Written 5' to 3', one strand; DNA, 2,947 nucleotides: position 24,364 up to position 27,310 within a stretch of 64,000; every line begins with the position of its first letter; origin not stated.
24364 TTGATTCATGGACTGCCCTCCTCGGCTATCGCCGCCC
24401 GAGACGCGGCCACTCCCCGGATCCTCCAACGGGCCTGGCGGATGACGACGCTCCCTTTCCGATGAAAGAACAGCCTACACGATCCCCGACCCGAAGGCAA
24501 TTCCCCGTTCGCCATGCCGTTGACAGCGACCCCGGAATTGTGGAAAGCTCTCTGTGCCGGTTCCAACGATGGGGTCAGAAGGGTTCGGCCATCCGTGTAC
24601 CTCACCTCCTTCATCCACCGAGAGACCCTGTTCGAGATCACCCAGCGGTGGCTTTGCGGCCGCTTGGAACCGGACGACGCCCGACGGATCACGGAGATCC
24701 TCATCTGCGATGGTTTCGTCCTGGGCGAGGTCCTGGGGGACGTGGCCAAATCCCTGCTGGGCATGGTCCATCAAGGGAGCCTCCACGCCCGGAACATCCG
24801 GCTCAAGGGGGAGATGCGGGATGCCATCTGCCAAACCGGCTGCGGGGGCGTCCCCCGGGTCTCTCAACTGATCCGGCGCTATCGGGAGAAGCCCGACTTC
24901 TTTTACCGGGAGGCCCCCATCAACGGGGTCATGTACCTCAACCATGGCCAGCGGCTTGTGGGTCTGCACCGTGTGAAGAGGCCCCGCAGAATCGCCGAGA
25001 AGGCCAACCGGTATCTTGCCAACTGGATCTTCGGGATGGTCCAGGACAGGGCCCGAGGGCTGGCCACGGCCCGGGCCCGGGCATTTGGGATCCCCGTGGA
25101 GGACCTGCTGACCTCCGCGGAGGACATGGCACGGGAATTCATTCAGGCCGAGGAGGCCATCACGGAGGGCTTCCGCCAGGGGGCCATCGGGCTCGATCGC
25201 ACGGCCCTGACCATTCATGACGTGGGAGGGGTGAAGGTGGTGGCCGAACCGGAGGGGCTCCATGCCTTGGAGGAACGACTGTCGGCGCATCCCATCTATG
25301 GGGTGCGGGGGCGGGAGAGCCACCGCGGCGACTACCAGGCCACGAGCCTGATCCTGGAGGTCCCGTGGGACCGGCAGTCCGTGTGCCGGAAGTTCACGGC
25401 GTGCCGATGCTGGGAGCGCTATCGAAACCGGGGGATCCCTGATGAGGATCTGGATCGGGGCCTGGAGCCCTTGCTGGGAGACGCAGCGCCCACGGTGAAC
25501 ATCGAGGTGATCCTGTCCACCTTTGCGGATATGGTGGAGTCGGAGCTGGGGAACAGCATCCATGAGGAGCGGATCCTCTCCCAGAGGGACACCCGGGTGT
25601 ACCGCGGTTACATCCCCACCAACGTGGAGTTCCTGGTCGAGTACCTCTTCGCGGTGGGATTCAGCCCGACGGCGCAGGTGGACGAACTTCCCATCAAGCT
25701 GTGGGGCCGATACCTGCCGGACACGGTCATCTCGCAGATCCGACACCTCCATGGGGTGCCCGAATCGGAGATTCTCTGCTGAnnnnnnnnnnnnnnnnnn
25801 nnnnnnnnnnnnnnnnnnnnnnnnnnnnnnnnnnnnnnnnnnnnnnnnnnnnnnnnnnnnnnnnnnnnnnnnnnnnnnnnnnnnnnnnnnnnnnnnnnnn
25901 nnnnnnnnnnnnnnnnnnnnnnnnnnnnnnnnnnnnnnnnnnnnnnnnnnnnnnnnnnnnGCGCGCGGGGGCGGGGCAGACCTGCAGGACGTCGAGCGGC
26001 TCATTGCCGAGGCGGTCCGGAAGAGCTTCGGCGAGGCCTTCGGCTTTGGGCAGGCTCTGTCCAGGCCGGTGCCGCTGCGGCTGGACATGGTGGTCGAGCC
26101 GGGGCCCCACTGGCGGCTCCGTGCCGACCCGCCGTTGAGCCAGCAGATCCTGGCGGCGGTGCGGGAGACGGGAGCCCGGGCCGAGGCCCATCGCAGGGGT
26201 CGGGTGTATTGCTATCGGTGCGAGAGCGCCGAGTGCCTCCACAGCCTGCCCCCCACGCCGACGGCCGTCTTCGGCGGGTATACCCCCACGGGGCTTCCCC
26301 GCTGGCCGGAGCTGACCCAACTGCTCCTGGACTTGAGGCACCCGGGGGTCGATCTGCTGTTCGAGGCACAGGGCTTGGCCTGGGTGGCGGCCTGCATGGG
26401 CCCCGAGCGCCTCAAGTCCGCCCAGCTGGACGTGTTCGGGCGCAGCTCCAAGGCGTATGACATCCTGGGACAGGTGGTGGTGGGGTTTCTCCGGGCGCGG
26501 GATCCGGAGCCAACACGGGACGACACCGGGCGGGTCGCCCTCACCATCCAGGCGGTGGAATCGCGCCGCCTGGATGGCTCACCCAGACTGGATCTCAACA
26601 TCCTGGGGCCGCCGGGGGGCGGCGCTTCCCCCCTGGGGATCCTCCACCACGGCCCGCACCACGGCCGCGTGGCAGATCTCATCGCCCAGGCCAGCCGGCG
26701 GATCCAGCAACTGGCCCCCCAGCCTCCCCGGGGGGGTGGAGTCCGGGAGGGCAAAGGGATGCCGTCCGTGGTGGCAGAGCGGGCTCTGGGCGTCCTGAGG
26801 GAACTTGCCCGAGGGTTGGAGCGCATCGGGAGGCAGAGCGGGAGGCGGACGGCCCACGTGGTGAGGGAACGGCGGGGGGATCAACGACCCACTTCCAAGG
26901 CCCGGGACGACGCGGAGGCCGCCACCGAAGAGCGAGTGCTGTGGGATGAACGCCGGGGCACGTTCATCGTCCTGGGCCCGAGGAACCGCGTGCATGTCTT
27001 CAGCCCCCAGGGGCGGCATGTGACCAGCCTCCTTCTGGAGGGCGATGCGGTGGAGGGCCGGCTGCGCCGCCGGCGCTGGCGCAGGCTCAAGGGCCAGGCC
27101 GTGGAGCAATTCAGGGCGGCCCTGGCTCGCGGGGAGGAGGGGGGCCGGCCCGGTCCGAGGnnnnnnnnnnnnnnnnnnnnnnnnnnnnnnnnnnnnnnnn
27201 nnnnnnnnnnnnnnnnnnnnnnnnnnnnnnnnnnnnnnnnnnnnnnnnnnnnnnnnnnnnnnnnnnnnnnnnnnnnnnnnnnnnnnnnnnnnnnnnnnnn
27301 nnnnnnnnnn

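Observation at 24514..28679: RelA/SpoT-domain nucleotidyltransferase module with an MBL-fold hydrolase next to groESL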

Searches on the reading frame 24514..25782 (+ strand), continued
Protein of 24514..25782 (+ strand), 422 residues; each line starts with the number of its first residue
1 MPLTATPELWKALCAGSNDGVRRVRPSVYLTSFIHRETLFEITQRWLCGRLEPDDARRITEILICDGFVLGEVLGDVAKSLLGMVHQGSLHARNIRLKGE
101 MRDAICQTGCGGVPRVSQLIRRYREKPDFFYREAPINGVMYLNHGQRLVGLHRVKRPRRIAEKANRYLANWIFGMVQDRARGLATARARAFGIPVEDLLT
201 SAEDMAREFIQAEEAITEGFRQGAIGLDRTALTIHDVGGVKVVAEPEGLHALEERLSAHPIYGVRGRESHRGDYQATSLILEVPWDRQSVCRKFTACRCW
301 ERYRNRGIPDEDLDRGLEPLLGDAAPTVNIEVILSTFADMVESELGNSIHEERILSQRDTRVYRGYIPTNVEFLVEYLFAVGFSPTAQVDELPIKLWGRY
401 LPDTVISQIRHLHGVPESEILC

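Call 34: search_protein_families(library=pfam, alignment_id=A3, max_evalue=10)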
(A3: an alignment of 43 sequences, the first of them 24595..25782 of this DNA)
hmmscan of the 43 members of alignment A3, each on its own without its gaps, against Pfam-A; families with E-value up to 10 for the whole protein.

A. member 1, window:24595-25782:+ (395 aa): 0 families

B. families by the number of members that match (of 43 scanned): 18 families
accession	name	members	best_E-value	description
PF25423.1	DUF7893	3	0.015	Domain of unknown function (DUF7893)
PF07683.19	CobW_C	1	0.049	Cobalamin synthesis protein cobW C-terminal domain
PF14760.11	Rnk_N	1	0.07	Rnk N-terminus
PF08389.18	Xpo1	1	0.079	Exportin 1-like protein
PF12482.14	DUF3701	1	0.11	Phage integrase protein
PF00994.29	MoCF_biosynth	1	0.12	Probable molybdopterin binding domain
PF09106.17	SelB-wing_2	1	0.12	Elongation factor SelB, winged helix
PF20513.3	UBact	1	0.13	Prokaryotic ubiquitin-like protein UBact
PF22885.1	DUF7020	1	0.14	Domain of unknown function (DUF7020)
PF18561.7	Regnase_1_C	1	0.16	Endoribonuclease Regnase 1/ ZC3H12 C-terminal domain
PF24557.2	DExH14_plug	1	0.18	DExH14 plug domain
PF11640.13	TAN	1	0.18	Telomere-length maintenance and DNA damage repair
PF04031.18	Las1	1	0.18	Las1-like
PF10128.15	OpcA_G6PD_assem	1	0.21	Glucose-6-phosphate dehydrogenase subunit N-terminal domain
PF23294.1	BRCT_TopB1_SLF1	1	0.23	TopBP1/SLF1, BRCT domain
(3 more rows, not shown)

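Call 36: find_related_loci(query=A1, collection=genome_contigs, flank=8000)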
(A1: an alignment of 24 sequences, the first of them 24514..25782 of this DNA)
Query A1 (422 aa) in genome_contigs; peptide patterns used: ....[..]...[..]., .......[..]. (x = any residue, [..] = any of these).
203 stretches matched a pattern; 171 encode a relative of the query (tblastn E <= 1e-3); the best 80 are kept; 80 distinct loci.
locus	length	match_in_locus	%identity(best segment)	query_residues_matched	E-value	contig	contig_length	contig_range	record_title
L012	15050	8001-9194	63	18-417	6e-171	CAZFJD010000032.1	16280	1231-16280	MAG TPA_asm: uncultured Syntrophaceae bacterium isolate binchicken_co325_68 genome assembly, contig: NODE_1001_length_16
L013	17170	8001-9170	62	28-417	7e-168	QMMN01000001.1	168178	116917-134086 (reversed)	MAG: Deltaproteobacteria bacterium isolate B60_G16 B60_Guay16_scaffold_00008, whole genome shotgun sequence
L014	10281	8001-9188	60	27-422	2e-162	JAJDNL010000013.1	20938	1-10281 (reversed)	MAG: Deltaproteobacteria bacterium isolate ALJrbin.32 k141_8928567, whole genome shotgun sequence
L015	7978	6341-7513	63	28-418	1e-161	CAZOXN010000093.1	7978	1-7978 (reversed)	MAG TPA_asm: uncultured Desulfarculaceae bacterium isolate binchicken_co274_510 genome assembly, contig: NODE_21761_leng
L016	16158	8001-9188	60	27-422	2e-160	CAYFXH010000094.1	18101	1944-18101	MAG TPA_asm: uncultured Desulfobacteraceae bacterium isolate ERP108616_co2_158 genome assembly, contig: NODE_4765_length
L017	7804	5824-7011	59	27-422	6e-160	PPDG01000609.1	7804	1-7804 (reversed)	MAG: Desulfobacteraceae bacterium isolate BM002 sc_5111, whole genome shotgun sequence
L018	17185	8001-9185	59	27-421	2e-159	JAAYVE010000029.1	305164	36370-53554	MAG: Deltaproteobacteria bacterium isolate AS27yjCOA_29 75618_AS27, whole genome shotgun sequence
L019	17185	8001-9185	59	27-421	1e-158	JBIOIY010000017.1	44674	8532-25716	MAG: Thermodesulfovibrionales bacterium isolate GcC11-22 k141_949748_length_44674_cov_122.0000, whole genome shotgun seq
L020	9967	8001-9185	59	28-422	6e-158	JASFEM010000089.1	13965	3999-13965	MAG: Syntrophobacterales bacterium isolate D0606M12metaG_Bin_34 D0606M12metaG_FD_scaffold_1067_c1, whole genome shotgun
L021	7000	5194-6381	58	27-422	3e-158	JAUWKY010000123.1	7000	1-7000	MAG: Syntrophobacterales bacterium isolate CSMAG_2358 CSMAG_2358_k141_462009_length_7000_cov_8.9398, whole genome shotgu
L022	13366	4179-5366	58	27-422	4e-158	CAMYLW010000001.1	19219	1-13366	MAG: Desulfobacterota bacterium isolate FCS_Desulfobacterota_29 genome assembly, contig: scaffold_801, whole genome shot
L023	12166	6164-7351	58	27-422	4e-158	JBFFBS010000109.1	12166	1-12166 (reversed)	MAG: Syntrophobacteria bacterium isolate Mix_mud12.2021.10.10 k141_2011771_length_12166_cov_17.1176, whole genome shotgu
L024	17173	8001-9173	60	28-418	1e-157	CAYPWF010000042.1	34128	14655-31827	MAG TPA_asm: uncultured Desulfarculaceae bacterium isolate binchicken_co274_493 genome assembly, contig: NODE_3274_lengt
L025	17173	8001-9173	60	28-418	1e-157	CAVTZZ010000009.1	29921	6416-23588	MAG: uncultured delta proteobacterium isolate MFD04408.bin.2.108 genome assembly, contig: contig_112744, whole genome sh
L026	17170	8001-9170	57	28-417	4e-157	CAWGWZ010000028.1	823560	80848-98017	MAG: uncultured delta proteobacterium isolate MFD04408.bin.3.38 genome assembly, contig: contig_9734, whole genome shotg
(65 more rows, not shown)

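Call 40: search_protein_families(library=padloc, proteins=[window:24595-25782:+], max_evalue=1)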
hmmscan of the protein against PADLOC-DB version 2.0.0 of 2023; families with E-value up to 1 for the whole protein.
window:24595-25782:+ (395 aa): 0 families

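Call 79: fold_search(model_id=the predicted structure, library=pdb)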
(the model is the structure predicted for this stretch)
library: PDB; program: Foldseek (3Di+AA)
matches with E <= 10: 171; with E <= 0.001: 0
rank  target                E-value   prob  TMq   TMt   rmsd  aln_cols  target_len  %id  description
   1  5dec_A                1.4e-03  1.00  0.17  0.35  12.7       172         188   14  Crystal structure of the small alarmone synthetase 1 from Bacillus subtilis (released 2015-10-28)
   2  6go3                  9.9e-03  0.80  0.15  0.18  16.2       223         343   12  TdT chimera (Loop1 of pol mu) - apoenzyme (released 2019-06-05)
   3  2wxw                  1.4e-01  0.04  0.11  0.11  25.6       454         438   10  Crystal structure of human angiotensinogen (released 2010-10-20)
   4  6i3i                  3.8e-01  0.03  0.11  0.11  26.4       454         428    9  Crystal structure of reactive center loop (RCL) cleaved angiotensinogen (released 2018-12-26)
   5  9csj_C                5.2e-01  0.21  0.14  0.19   7.5       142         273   10  Crystal structure of human glyoxalase domain-containing protein 4 (GLOD4) at 2.33 A resolution. (released 2025-08-13)
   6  9om8_C                5.5e-01  0.03  0.09  0.13  20.6       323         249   13  Crystal structure of PprA S-F filament from Deinococcus radiodurans (released 2025-05-28)
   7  9yi3_A                5.8e-01  0.03  0.09  0.11  16.2       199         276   15  Crystal structure of PprA S-F filament from Deinococcus radiodurans (released 2025-10-15)
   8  9yup_C                6.4e-01  0.03  0.09  0.11  16.3       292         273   11  Crystal structure of PprA S-F-S tetramer from Deinococcus radiodurans (released 2025-10-29)
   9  3mip_A                8.0e-01  0.03  0.09  0.16  18.0       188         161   13  I-MsoI re-designed for altered DNA cleavage specificity (-8GCG) (released 2010-05-19)
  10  3zi1                  9.3e-01  0.15  0.12  0.18   6.9       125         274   11  Crystal structure of human glyoxalase domain-containing protein 4 (GLOD4) (released 2013-01-16)
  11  5xnx_A                9.3e-01  0.06  0.15  0.19  25.3       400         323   12  Crystallographic structure of the enzymatically active N-terminal domain of the Rel protein from Mycobacterium tubercu (released 2017-07-19)
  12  2wxz_A                1.0e+00  0.01  0.10  0.10  26.0       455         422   10  Crystal structure of rat angiotensinogen in C2 space group (released 2010-10-20)
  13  2wxz_C                1.1e+00  0.01  0.09  0.10  26.0       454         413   10  Crystal structure of rat angiotensinogen in C2 space group (released 2010-10-20)
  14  4ycx_A                1.4e+00  0.21  0.14  0.18   7.9       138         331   11  Binary complex of human DNA Polymerase Mu with 2-nt gapped DNA substrate (released 2015-08-05)
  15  7bfi_A                1.4e+00  0.01  0.08  0.08  22.6       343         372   10  A double-histidine mutant of HSP47 slows down client release at low pH (released 2021-11-10)
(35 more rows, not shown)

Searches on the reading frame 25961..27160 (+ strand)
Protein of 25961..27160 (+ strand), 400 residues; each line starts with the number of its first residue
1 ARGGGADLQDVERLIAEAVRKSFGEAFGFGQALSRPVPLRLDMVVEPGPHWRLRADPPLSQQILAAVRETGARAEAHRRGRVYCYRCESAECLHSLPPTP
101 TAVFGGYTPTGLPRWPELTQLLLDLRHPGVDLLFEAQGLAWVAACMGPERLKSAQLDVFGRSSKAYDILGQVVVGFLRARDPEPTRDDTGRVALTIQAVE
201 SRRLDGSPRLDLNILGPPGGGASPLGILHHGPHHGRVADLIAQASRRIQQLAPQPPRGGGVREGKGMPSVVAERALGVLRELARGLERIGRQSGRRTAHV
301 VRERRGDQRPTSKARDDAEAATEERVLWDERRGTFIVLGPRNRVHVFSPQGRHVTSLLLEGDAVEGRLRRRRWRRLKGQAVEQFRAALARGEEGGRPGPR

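Call 76: predict_structure(alignment_id=A4)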
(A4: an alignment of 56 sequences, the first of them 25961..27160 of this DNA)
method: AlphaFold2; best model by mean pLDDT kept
length: 400 residues; sequences in the alignment: 56
mean_pLDDT: 87.1   pTM: 0.68
mean pLDDT of the five models: 87.1, 85.9, 85.5, 83.7, 82.7
residues with pLDDT >= 90: 253; 70-90: 94; 50-70: 43; < 50: 10
segments of 3 or more residues with pLDDT < 50: 1-3, 303-308
pLDDT, mean of each block of 10 residues (from residue 1): 70 94 86 76 95 95 91 82 93 93 96 96 95 79 96 89 90 87 57 95 86 83 78 90 97 84 78 97 95 70 49 91 97 96 95 92 96 96 95 62
secondary structure, 60 per line:
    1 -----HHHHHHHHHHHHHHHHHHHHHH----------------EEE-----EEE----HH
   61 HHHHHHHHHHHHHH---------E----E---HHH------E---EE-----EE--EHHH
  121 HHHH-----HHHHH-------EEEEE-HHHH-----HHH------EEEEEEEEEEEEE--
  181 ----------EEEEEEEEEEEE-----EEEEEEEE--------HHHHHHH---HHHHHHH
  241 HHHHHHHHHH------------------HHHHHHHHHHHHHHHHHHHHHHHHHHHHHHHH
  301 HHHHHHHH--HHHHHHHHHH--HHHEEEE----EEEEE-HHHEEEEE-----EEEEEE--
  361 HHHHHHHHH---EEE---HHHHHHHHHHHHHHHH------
elements in order: H6-27 E44-46 E52-54 H59-74 H118-124 H130-134 E142-146 H148-151 E166-178 E191-202 E208-215 H224-230 H234-250 H269-308 H311-320 E326-329 E334-338 E343-347 E353-358 H361-369 E373-375 H379-394

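Call 82: search_solved_structures(query=A4, max_evalue=1)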
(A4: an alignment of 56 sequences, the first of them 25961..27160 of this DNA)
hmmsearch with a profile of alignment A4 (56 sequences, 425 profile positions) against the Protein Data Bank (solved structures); distinct sequences matched with E-value up to 1: 1.
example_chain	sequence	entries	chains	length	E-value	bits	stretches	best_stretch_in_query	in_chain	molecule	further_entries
8ek4_A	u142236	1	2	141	0.024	16.5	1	251-317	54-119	Ice-binding protein TIP-99a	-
